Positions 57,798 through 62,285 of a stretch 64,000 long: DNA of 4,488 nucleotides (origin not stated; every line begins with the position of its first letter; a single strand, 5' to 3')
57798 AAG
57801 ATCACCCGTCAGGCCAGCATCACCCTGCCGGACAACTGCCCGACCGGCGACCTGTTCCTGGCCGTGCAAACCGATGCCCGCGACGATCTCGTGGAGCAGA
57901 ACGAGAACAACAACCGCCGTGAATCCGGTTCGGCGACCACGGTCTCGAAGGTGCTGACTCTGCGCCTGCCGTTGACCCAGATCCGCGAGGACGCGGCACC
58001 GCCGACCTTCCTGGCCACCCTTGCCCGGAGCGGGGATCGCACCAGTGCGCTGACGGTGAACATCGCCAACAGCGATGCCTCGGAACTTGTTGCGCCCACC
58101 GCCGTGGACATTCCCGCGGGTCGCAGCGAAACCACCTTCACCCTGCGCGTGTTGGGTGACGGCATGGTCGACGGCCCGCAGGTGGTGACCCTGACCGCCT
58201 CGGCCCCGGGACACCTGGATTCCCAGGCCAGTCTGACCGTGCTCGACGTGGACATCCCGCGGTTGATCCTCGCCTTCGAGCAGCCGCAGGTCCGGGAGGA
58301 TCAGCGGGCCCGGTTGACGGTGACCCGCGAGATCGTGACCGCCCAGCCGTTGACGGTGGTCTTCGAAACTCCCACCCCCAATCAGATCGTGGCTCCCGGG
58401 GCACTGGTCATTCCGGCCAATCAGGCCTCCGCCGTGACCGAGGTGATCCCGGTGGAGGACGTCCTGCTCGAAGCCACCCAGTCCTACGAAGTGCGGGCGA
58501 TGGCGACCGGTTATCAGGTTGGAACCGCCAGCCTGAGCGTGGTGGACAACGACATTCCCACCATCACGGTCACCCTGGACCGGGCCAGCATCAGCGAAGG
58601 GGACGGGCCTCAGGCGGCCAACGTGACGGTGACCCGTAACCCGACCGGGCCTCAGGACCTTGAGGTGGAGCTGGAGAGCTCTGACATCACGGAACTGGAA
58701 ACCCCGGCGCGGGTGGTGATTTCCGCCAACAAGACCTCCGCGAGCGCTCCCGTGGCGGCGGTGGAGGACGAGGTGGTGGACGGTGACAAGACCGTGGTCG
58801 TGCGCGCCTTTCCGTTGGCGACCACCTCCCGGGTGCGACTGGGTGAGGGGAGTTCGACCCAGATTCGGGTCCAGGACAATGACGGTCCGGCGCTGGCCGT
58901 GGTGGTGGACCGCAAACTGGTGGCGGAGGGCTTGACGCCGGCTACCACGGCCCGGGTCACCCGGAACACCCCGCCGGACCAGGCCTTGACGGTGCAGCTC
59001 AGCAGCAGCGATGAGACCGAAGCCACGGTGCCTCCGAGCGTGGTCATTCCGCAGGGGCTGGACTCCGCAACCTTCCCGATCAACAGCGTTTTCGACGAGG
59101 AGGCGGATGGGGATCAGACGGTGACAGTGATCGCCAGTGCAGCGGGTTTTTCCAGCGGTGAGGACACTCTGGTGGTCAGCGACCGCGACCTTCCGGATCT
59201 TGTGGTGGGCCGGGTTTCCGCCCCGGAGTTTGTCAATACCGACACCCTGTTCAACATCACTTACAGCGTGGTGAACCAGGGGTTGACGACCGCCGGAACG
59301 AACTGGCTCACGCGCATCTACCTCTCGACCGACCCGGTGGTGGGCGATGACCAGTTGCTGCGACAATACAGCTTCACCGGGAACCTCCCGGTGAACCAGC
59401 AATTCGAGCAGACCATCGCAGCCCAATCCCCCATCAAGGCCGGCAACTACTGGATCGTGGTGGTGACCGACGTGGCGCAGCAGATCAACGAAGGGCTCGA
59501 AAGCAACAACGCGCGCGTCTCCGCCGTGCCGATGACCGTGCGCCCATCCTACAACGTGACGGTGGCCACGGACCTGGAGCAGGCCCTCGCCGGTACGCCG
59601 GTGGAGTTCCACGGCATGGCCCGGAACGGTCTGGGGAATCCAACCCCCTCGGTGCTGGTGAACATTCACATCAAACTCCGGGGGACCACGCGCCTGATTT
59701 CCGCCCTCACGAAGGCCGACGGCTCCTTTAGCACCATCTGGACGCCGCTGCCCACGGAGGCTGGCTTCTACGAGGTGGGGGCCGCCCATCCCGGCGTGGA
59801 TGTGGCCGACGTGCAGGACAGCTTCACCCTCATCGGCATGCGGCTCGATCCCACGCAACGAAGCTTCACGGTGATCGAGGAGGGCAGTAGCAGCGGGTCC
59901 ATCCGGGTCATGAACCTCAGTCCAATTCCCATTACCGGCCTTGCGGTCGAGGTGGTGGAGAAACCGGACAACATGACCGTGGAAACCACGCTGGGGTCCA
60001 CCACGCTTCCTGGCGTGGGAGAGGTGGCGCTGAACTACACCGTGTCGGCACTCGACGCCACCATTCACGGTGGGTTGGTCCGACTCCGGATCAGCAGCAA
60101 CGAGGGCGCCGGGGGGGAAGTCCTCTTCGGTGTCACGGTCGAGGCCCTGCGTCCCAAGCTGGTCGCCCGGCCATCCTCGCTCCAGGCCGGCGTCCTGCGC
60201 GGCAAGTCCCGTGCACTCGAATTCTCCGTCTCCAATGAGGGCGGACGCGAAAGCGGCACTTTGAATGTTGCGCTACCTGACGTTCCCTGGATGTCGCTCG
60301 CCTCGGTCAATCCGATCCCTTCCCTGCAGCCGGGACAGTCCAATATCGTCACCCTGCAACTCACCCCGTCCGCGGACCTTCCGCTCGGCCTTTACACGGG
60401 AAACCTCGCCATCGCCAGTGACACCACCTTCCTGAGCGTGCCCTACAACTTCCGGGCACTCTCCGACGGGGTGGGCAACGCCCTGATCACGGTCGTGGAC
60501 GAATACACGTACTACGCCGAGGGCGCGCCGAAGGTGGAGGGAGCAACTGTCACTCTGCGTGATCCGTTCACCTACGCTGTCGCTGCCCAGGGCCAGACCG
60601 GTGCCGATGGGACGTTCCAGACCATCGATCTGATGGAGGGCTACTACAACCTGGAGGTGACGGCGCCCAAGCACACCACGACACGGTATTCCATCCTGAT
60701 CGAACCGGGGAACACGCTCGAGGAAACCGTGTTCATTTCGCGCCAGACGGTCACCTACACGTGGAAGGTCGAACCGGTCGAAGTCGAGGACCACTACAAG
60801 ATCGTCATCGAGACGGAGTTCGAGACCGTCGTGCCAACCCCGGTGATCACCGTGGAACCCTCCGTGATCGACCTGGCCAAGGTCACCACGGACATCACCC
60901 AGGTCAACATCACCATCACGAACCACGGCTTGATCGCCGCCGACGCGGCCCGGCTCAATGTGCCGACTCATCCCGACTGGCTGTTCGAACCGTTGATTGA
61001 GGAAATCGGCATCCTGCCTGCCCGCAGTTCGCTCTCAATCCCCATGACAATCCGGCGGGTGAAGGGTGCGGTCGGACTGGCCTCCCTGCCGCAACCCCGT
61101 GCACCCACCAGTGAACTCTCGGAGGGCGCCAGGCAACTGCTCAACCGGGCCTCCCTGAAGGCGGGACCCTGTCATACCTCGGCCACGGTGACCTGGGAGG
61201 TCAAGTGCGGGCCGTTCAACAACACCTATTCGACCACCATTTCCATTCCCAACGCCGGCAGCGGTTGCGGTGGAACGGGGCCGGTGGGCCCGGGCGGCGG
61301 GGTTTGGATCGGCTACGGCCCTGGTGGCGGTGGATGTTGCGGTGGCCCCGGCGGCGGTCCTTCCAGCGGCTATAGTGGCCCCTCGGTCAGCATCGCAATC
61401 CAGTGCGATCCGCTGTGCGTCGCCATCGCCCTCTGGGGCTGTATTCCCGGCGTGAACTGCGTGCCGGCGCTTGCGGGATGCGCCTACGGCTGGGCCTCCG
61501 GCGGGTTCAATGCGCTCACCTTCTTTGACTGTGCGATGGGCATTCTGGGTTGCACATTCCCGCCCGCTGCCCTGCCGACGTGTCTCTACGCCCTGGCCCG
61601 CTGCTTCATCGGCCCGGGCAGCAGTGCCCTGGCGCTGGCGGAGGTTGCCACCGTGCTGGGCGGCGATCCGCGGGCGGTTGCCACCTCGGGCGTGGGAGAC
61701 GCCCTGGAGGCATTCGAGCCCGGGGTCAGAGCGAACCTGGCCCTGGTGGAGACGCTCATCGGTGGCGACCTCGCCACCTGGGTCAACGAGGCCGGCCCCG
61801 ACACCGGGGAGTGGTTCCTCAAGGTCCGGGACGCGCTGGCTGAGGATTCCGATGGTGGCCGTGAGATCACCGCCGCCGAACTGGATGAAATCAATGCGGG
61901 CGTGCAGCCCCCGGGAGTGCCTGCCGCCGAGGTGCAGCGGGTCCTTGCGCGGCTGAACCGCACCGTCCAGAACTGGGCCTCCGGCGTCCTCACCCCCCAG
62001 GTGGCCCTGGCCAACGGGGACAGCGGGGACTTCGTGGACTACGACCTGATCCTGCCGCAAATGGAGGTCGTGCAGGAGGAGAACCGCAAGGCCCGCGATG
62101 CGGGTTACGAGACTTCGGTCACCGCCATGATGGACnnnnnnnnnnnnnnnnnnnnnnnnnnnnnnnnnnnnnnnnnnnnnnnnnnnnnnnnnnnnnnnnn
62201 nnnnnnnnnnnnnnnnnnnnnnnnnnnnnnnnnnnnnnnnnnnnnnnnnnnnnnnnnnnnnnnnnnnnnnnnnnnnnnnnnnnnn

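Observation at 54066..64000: Second giant (>3300 aa) modular surface protein running off the window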

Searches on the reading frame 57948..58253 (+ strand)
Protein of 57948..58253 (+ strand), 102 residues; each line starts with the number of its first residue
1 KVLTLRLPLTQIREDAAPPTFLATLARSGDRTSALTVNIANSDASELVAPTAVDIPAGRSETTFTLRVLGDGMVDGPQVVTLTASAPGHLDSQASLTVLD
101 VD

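Call 54: search_solved_structures(query=A4, max_evalue=10, show_alignments=1)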
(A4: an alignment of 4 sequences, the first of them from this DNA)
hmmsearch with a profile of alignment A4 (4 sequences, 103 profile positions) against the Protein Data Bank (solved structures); distinct sequences matched with E-value up to 10: 1.
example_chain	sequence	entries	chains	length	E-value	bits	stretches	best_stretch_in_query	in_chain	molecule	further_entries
9xg1_A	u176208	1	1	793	0.46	13.8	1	10-78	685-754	Protein-asparaginase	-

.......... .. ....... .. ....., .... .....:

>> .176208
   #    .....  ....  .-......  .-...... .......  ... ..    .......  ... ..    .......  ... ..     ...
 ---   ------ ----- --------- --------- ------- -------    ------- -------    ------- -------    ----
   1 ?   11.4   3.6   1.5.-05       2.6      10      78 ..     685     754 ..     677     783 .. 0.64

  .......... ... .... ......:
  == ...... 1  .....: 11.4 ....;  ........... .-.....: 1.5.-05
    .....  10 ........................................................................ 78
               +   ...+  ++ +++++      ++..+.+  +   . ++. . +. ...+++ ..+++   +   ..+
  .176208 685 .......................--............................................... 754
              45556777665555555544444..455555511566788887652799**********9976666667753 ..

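Call 85: search_solved_structures(query=A7, max_evalue=10, show_alignments=1)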
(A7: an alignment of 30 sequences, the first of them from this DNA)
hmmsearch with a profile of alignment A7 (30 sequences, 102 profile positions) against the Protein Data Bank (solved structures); distinct sequences matched with E-value up to 10: 18.
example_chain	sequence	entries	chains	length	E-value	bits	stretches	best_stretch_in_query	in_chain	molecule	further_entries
9xg1_A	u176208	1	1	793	3.3e-06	30.3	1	6-101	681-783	Protein-asparaginase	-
3us9_A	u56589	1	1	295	0.00031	24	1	12-102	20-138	Sodium/calcium exchanger 1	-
2fws_A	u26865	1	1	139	0.0011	22.2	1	12-102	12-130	Sodium/calcium exchanger 1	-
3gin_A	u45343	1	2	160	0.0013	22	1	12-102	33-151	Sodium/calcium exchanger 1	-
2dpk_A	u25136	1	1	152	0.0016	21.7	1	12-102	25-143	Sodium/calcium exchanger 1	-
8sgi_A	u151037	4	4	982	0.044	17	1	12-102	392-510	Sodium/calcium exchanger 1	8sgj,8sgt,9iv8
7p75_AAA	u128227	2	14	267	0.11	15.8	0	53-100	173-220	Deoxyribose-phosphate aldolase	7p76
8jp0_A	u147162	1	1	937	0.27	14.5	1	12-102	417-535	Sodium/calcium exchanger 1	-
3e9t_A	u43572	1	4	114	0.35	14.1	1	53-102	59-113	Na/Ca exchange protein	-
3ead_A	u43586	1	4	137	0.56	13.5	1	53-102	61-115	Na/Ca exchange protein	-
8dke_P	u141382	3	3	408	0.64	13.3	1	34-68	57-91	Isoform 2 of Cystinosin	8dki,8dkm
8dkw_P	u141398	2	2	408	0.64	13.3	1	34-68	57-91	Isoform 2 of Cystinosin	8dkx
8dyp_A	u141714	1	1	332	0.75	13.1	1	18-68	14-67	Cystinosin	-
9fd7_A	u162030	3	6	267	0.8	13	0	52-100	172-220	Deoxyribose-phosphate aldolase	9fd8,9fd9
1mzh_A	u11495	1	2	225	1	12.7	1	33-83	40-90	Deoxyribose-phosphate aldolase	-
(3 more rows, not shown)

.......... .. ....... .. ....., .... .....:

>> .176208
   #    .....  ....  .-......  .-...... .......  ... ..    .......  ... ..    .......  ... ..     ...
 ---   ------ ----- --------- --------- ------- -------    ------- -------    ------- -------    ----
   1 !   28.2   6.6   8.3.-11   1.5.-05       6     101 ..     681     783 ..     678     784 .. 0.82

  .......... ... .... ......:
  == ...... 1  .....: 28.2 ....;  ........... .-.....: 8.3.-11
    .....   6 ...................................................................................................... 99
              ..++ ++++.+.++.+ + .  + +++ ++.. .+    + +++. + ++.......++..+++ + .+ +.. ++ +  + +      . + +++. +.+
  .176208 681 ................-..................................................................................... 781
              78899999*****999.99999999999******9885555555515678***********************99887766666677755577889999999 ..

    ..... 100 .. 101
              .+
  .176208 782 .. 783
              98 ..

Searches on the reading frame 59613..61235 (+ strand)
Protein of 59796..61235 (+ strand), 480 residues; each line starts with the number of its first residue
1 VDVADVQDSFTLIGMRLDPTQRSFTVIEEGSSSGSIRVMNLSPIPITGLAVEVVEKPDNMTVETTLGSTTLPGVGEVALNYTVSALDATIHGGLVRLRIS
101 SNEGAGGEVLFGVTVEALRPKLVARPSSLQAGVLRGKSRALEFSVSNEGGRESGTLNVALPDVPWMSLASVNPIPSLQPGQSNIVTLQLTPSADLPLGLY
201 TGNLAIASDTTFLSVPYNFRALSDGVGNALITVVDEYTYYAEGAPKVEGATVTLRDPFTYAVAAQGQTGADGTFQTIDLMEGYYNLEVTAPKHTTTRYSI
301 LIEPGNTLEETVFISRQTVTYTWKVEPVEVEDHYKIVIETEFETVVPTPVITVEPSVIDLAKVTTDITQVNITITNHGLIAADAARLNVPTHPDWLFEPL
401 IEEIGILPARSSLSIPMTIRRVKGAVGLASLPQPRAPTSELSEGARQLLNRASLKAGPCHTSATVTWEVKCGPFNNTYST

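Call 8: search_protein_families(library=pfam, proteins=[window:59613-60965:+], max_evalue=10)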
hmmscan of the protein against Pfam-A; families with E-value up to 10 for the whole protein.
window:59613-60965:+ (451 aa): 7 families
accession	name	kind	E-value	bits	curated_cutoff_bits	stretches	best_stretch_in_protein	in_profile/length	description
PF13620.12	CarboxypepD_reg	-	1.7e-08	35.1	32.3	1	308-371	14-77/82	Carboxypeptidase regulatory-like domain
PF09430.16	EMC7_beta-sandw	-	0.00017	22.2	26.6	1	325-373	21-69/122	ER membrane protein complex subunit 7, beta-sandwich domain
PF10633.15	NPCBM_assoc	-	0.00017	22.1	24.4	1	196-262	3-70/78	NPCBM-associated, NEW3 domain of alpha-galactosidase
PF07705.17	CARDB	-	0.00028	21.5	22.7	1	183-253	4-72/101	CARDB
PF17210.9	SdrD_B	-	0.0073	16.9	29.7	1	303-356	19-71/112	SdrD B-like domain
PF17583.7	DUF5484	-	0.085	13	27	0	342-361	10-28/43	Family of unknown function (DUF5484)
PF17802.7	SpaA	-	0.14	12.8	23.1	1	306-354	14-64/91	Prealbumin-like fold domain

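Call 78: search_protein_families(library=ncbifam, proteins=[window:59796-61235:+], max_evalue=10)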
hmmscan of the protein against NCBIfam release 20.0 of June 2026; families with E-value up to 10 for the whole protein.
window:59796-61235:+ (480 aa): 2 families
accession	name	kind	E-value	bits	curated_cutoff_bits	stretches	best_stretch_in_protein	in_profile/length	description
NF012200.0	choice_anch_D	domain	1.7e-05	25.3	45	1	133-211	29-106/108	choice-of-anchor D domain-containing protein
NF012181.0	MSCRAMM_SdrD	exception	0.2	8.9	2500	1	247-295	705-752/1379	MSCRAMM family adhesin SdrD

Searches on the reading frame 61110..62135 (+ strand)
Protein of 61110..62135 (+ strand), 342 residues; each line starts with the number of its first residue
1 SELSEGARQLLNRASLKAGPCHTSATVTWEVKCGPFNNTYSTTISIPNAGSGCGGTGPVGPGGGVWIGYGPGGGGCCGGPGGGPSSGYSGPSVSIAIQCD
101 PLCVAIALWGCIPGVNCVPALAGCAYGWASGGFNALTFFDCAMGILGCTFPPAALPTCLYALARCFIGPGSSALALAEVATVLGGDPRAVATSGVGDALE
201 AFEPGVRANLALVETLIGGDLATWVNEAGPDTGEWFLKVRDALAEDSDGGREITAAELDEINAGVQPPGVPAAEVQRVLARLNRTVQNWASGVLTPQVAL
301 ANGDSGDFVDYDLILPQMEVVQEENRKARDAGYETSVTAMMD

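Call 42: search_protein_families(library=pfam, proteins=[window:61110-62135:+], max_evalue=10)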
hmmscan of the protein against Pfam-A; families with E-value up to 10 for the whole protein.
window:61110-62135:+ (342 aa): 0 families

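Call 78: search_protein_families(library=ncbifam, proteins=[window:61110-62135:+], max_evalue=10)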
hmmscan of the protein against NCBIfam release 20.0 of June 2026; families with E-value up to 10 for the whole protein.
window:61110-62135:+ (342 aa): 0 families
